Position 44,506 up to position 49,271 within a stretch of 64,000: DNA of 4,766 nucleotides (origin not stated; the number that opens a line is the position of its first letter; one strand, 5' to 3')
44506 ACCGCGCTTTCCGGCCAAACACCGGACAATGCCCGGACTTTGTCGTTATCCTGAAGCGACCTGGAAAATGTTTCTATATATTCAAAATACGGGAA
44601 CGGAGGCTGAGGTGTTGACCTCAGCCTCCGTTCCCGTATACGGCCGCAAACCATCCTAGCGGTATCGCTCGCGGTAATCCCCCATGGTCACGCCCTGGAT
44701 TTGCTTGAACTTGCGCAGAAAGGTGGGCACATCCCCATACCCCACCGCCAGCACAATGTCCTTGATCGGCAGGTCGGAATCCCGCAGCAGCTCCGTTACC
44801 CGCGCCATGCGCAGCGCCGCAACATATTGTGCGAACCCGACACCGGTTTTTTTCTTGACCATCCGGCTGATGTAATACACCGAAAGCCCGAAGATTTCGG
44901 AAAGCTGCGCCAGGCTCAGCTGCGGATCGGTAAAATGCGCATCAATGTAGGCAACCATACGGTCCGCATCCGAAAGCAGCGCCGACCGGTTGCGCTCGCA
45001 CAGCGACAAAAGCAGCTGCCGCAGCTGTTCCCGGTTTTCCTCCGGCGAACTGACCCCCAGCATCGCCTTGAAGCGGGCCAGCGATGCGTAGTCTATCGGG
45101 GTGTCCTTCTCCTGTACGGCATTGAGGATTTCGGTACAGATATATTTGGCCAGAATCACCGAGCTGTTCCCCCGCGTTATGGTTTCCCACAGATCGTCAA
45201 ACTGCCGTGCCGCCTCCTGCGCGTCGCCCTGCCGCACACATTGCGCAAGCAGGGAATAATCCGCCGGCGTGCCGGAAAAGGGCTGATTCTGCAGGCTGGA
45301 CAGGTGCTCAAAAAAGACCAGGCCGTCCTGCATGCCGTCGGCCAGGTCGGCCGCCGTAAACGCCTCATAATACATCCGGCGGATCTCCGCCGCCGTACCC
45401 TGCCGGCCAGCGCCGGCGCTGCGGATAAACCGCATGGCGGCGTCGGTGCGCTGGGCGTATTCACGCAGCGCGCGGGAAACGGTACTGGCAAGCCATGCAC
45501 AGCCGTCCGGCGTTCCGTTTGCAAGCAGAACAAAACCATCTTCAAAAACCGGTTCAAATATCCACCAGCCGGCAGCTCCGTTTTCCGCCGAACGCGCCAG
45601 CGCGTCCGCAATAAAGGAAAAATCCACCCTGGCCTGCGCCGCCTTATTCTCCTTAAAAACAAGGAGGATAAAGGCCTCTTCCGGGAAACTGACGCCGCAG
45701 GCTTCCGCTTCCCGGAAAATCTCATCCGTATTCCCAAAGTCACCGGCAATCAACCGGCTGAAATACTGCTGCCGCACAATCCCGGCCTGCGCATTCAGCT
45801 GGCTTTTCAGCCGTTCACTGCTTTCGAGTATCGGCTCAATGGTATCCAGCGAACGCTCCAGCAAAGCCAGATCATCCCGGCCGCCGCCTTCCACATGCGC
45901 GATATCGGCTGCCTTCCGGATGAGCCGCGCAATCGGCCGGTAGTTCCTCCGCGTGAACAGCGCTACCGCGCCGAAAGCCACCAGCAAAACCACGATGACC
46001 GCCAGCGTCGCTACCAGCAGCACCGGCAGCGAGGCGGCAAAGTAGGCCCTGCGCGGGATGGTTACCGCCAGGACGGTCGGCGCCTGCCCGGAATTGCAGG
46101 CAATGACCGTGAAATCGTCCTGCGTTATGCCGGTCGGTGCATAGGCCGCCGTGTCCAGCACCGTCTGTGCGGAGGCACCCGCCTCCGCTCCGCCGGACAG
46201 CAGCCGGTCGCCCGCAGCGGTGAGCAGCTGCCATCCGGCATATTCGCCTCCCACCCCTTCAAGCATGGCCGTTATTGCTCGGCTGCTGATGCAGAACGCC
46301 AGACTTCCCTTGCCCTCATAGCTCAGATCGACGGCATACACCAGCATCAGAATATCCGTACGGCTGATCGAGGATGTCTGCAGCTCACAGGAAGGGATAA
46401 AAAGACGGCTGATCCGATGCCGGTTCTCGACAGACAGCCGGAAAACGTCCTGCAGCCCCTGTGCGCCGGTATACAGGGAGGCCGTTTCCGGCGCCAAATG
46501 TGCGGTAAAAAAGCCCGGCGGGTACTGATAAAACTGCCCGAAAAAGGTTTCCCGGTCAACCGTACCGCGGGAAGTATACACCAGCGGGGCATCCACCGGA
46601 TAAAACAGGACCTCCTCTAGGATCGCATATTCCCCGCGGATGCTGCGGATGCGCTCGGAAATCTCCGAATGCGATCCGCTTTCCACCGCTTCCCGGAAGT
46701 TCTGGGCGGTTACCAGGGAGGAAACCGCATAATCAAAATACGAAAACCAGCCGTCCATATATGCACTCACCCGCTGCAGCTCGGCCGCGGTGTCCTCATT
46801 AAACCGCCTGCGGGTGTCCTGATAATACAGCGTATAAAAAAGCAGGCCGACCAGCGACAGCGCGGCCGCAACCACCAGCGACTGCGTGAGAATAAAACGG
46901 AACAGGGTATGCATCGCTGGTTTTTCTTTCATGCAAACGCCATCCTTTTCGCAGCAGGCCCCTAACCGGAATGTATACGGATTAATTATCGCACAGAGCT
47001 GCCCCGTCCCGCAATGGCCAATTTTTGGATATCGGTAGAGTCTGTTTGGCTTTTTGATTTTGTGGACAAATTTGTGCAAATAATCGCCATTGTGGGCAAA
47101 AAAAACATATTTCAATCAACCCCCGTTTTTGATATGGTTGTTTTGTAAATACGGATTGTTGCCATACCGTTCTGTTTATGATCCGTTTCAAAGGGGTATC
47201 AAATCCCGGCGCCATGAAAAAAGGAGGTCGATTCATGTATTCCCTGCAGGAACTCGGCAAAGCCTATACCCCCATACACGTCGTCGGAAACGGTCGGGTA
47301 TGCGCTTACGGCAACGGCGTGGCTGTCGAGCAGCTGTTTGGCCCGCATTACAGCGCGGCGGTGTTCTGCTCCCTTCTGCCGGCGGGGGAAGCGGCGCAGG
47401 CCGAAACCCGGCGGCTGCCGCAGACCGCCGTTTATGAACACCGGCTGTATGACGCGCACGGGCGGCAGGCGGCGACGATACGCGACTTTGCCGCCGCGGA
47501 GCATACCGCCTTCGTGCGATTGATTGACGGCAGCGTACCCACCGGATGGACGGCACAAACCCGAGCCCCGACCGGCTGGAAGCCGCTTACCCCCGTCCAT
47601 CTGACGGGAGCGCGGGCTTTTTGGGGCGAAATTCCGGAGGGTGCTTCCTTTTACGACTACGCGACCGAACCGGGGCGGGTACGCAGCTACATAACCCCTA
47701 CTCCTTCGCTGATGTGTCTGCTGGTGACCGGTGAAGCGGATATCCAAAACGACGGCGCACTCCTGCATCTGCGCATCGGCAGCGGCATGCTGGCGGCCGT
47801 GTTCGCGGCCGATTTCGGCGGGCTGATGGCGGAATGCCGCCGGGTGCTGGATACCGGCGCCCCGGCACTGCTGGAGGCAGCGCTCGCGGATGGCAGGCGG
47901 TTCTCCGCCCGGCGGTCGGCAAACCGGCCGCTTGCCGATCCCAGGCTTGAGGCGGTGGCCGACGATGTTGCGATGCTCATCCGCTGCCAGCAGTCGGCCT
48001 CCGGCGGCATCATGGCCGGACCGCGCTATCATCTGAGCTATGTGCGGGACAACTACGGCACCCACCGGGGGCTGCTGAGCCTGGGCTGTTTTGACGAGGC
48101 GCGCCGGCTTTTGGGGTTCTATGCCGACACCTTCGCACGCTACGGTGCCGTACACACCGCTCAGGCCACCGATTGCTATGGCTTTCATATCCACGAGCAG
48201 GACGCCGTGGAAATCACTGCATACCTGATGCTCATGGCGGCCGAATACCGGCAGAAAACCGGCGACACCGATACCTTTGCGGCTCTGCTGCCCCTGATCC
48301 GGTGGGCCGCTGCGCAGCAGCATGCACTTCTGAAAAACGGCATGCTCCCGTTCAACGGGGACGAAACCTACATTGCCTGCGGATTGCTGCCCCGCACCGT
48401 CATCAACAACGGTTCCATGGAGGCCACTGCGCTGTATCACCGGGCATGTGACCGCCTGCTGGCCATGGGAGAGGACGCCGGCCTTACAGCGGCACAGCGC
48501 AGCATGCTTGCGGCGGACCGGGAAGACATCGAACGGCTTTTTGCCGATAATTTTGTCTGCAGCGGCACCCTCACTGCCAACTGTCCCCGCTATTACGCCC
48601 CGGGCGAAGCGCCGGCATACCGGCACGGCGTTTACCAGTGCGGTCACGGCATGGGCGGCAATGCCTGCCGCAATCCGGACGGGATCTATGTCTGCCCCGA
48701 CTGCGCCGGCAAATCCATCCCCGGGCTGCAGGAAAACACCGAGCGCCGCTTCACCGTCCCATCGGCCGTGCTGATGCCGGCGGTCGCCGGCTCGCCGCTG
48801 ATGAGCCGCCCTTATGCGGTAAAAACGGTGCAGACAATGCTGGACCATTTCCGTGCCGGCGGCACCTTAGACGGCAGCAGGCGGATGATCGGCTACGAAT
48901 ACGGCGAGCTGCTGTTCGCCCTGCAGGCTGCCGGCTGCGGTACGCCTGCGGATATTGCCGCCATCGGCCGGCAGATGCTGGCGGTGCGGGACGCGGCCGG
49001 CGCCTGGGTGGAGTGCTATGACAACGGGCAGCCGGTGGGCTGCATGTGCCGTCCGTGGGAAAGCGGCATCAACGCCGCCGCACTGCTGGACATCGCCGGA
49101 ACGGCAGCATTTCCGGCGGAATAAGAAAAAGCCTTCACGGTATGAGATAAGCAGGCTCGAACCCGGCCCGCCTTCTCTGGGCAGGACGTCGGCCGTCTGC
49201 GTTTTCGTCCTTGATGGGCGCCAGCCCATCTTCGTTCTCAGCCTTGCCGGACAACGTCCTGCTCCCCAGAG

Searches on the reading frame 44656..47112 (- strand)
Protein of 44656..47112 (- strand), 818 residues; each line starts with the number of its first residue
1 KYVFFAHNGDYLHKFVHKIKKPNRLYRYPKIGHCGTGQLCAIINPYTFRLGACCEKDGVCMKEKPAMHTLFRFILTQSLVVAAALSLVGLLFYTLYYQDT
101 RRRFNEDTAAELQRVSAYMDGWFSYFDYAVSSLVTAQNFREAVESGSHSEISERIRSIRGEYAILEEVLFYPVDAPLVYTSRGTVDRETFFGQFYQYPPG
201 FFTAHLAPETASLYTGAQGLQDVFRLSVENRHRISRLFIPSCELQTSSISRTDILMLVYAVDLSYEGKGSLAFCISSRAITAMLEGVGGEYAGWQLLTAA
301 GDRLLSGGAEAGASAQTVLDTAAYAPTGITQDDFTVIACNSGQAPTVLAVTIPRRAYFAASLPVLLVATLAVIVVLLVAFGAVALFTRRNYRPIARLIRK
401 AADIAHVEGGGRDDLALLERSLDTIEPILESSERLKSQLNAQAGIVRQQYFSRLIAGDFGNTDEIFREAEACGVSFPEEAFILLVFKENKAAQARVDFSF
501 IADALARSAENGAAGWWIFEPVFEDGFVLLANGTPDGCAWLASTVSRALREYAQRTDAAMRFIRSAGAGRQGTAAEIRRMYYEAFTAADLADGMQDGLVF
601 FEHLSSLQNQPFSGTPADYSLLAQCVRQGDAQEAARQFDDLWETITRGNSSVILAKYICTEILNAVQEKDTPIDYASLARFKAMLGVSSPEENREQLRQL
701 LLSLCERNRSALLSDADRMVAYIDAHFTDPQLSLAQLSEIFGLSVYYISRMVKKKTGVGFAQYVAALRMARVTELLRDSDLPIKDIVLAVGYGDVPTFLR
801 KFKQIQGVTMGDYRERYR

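Call 15: search_protein_families(library=pfam, proteins=[window:44656-47112:-], max_evalue=0.01)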
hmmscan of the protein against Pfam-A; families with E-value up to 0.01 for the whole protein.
window:44656-47112:- (818 aa): 2 families
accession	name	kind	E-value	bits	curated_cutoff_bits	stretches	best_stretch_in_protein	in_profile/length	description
PF12833.13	HTH_18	-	1.7e-18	67.1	33.6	1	737-816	1-80/80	Helix-turn-helix domain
PF00165.29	HTH_AraC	-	2.8e-12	46.9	26.6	2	776-814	1-41/42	Bacterial regulatory helix-turn-helix proteins, AraC family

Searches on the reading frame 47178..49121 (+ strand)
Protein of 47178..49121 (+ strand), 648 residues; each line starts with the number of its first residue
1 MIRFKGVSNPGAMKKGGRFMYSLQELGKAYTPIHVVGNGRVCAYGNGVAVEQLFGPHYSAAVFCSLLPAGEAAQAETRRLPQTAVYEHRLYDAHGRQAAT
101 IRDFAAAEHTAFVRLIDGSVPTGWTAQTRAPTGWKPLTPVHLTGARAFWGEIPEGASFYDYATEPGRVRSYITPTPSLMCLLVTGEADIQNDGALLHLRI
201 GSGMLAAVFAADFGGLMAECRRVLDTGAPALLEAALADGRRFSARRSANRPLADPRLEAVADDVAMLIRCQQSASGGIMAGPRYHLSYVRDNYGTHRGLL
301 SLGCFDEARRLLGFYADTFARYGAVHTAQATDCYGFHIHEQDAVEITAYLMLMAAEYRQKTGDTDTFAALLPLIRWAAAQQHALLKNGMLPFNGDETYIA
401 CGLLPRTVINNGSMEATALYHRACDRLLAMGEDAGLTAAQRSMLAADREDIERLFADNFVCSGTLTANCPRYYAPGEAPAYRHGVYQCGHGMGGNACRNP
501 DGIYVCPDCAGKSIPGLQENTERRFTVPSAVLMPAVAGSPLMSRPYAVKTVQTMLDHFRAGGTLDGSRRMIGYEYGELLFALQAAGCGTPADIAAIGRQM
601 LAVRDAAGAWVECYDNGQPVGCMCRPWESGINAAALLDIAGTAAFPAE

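Call 4: search_protein_families(library=pfam, proteins=[window:47178-49121:+], max_evalue=1)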
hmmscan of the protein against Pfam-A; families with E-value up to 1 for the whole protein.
window:47178-49121:+ (648 aa): 3 families
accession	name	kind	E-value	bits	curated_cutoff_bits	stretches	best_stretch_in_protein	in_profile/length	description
PF00723.27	Glyco_hydro_15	-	0.035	13.5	22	1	256-320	3-73/427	Glycosyl hydrolases family 15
PF05810.19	NinF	-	0.064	13.6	27.5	1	499-513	10-24/25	NinF protein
PF14471.11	DUF4428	-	0.15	12.4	27.8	1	501-520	19-37/51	Domain of unknown function (DUF4428)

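Call 6: search_protein_families(library=ncbifam, proteins=[window:47178-49121:+], max_evalue=1)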
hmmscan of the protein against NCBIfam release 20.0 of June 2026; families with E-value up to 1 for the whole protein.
window:47178-49121:+ (648 aa): 0 families

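Call 62: search_solved_structures(query=window:47178-49121:+, max_evalue=10, show_alignments=1)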
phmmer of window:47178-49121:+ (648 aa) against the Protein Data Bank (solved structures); distinct sequences matched with E-value up to 10: 0.

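Call 70: predict_structure(protein=window:47235-49121:+)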
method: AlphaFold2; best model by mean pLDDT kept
length: 629 residues; sequences in the alignment: 1
mean_pLDDT: 37.8   pTM: 0.31
mean pLDDT of the five models: 37.8, 36.6, 32.0, 31.2, 28.5
residues with pLDDT >= 90: 0; 70-90: 2; 50-70: 84; < 50: 543
segments of 3 or more residues with pLDDT < 50: 1-320, 363-393, 438-569, 571-629
pLDDT, mean of each block of 10 residues (from residue 1): 33 36 37 37 34 32 33 39 34 26 25 25 25 35 34 27 31 30 30 36 39 37 35 37 36 31 36 34 39 42 32 34 55 62 59 56 42 36 46 52 66 62 62 50 30 29 33 35 34 27 24 28 37 43 35 42 44 46 40 35 34 36 33
secondary structure, 60 per line:
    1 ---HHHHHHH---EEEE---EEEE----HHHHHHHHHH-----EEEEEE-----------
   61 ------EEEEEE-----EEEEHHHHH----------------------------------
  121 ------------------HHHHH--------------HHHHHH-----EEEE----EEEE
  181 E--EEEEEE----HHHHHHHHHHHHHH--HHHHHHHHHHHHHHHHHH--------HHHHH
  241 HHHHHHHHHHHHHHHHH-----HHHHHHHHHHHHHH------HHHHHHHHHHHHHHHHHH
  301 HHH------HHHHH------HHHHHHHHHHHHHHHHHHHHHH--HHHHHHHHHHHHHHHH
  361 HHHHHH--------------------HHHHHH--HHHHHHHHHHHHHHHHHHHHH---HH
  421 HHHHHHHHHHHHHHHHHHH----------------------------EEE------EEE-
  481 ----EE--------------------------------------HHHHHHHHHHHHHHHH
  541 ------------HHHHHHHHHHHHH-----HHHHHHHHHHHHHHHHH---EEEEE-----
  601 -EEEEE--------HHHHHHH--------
elements in order: H4-10 E14-17 E21-24 H29-38 E44-49 E67-72 E78-81 H82-86 H139-143 H158-163 E169-172 E177-181 E184-189 H194-207 H210-227 H236-257 H263-276 H283-303 H310-314 H321-342 H345-366 H387-392 H395-415 H419-439 E468-470 E477-479 H525-540 H553-565 H571-587 E591-595 E602-606 H615-621
